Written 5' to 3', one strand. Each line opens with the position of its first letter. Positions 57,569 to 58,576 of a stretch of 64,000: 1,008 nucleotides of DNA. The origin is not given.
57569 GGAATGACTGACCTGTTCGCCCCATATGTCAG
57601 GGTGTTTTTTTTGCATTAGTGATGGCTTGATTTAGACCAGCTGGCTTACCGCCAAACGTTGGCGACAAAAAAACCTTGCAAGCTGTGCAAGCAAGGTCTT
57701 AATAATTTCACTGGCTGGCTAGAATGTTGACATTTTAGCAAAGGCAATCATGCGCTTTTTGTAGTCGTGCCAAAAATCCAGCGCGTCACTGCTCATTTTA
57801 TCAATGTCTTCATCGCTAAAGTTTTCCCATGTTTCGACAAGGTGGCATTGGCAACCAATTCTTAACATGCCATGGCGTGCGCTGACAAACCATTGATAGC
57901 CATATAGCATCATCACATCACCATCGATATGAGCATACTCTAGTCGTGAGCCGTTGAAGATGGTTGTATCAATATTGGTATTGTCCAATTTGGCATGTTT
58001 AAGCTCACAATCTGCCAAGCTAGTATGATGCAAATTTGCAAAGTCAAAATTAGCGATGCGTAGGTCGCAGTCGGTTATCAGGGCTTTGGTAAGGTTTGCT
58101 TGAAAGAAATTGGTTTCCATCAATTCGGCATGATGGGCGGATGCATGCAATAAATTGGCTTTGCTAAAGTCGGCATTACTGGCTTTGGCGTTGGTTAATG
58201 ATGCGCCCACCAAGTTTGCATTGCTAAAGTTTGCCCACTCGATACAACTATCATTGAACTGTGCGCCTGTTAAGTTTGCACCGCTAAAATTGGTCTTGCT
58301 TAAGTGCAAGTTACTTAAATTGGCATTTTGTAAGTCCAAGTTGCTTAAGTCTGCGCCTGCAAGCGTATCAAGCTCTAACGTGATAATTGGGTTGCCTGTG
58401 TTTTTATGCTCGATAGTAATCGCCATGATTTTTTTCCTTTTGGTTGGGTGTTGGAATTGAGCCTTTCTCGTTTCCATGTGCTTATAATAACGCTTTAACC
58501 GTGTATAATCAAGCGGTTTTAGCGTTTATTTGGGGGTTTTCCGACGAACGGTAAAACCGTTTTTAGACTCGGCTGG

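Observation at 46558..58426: Four pentapeptide-repeat paralogs with a conserved C-terminal Cys/His module: candidate DNA-mimic anti-restriction proteins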

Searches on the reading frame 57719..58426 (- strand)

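Call 3: search_protein_families(library=pfam, proteins=[window:57719-58426:-], max_evalue=0.01)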
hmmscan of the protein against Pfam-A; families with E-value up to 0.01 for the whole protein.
window:57719-58426:- (235 aa): 5 families
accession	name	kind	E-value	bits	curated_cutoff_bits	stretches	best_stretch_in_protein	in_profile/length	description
PF00805.28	Pentapeptide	-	2.4e-32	110.5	20.2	5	31-69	2-40/40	Pentapeptide repeats (8 copies)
PF13599.13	Pentapeptide_4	-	4.6e-18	65.5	38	3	99-166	10-77/78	Pentapeptide repeat region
PF13576.12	Pentapeptide_3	-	3.4e-10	40.4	27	1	43-90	2-47/48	Pentapeptide repeats (9 copies)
PF25296.1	Decapeptide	-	6.1e-06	26.5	45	0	68-133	3-68/74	Decapeptide repeat region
PF23894.2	LD_SV2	-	0.0043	17.8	29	0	84-163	12-88/92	SV2A/B/C luminal domain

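Call 74: search_protein_families(library=ncbifam, proteins=[window:57719-58426:-], max_evalue=0.001)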
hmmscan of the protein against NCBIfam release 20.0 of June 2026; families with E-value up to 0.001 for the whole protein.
window:57719-58426:- (235 aa): 18 families
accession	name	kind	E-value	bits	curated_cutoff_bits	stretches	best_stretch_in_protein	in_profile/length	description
NF047416.1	penta_HetL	equivalog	1.6e-21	76.8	260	1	20-168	23-171/218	heterocyst differentiation pentapeptide repeat protein HetL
NF052603.1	penta_Alr5209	equivalog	2e-19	69.7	125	2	81-170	9-98/113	Alr5209 family pentapeptide repeat protein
NF011743.0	PRK15196.1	equivalog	1.9e-13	50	354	1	22-166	149-293/350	type III secretion system effector PipB2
NF033086.2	penta_rpt_Qnr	equivalog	2.8e-13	50.1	240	1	18-154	44-185/211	Qnr family pentapeptide repeat protein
NF011744.0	PRK15197.1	equivalog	2.8e-13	49.7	274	2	20-94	164-238/291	SPI-2 type III secretion system effector PipB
NF000071.4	penta_rpt_QnrA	exception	1e-12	48.3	450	1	18-152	50-189/218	QnrA family quinolone resistance pentapeptide repeat protein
NF000421.1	penta_rpt_QnrVC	exception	8e-12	45.5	460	1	18-151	50-191/218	QnrVC family quinolone resistance pentapeptide repeat protein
NF012151.0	penta_rpt_QnrAS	exception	3.9e-11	43.4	490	2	17-149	49-186/218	QnrAS family quinolone resistance pentapeptide repeat protein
NF012152.0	penta_rpt_QnrC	exception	8.6e-11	42.2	500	2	20-91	52-123/221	QnrC family quinolone resistance pentapeptide repeat protein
NF000056.3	penta_rpt_QnrS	exception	3.2e-10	40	460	2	101-169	47-121/218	QnrS family quinolone resistance pentapeptide repeat protein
NF038182.1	penta_rpt_SmQnr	exception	2.6e-09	37.2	460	1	22-168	31-163/215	SmQnr family pentapeptide repeat protein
NF033900.0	T4SS_IcmE_DotG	equivalog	4.1e-09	35.1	750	1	28-163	542-682/1008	type IVB secretion system protein DotG/IcmE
NF000420.1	penta_rpt_QnrB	exception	5.4e-09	36.4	460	1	31-163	19-157/214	QnrB family quinolone resistance pentapeptide repeat protein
NF033375.2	penta_rpt_QnrE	exception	1.9e-08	34.6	480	1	29-163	17-157/214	QnrE family quinolone resistance pentapeptide repeat protein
NF011904.1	PRK15377.1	subfamily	2.8e-08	32.6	500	1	21-118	15-120/606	type III secretion system effector HECT-type E3 ubiquitin transferase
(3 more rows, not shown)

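Call 76: search_protein_families(library=padloc, proteins=[window:57719-58426:-], max_evalue=0.01)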
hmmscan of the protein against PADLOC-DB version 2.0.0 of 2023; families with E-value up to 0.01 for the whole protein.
window:57719-58426:- (235 aa): 0 families
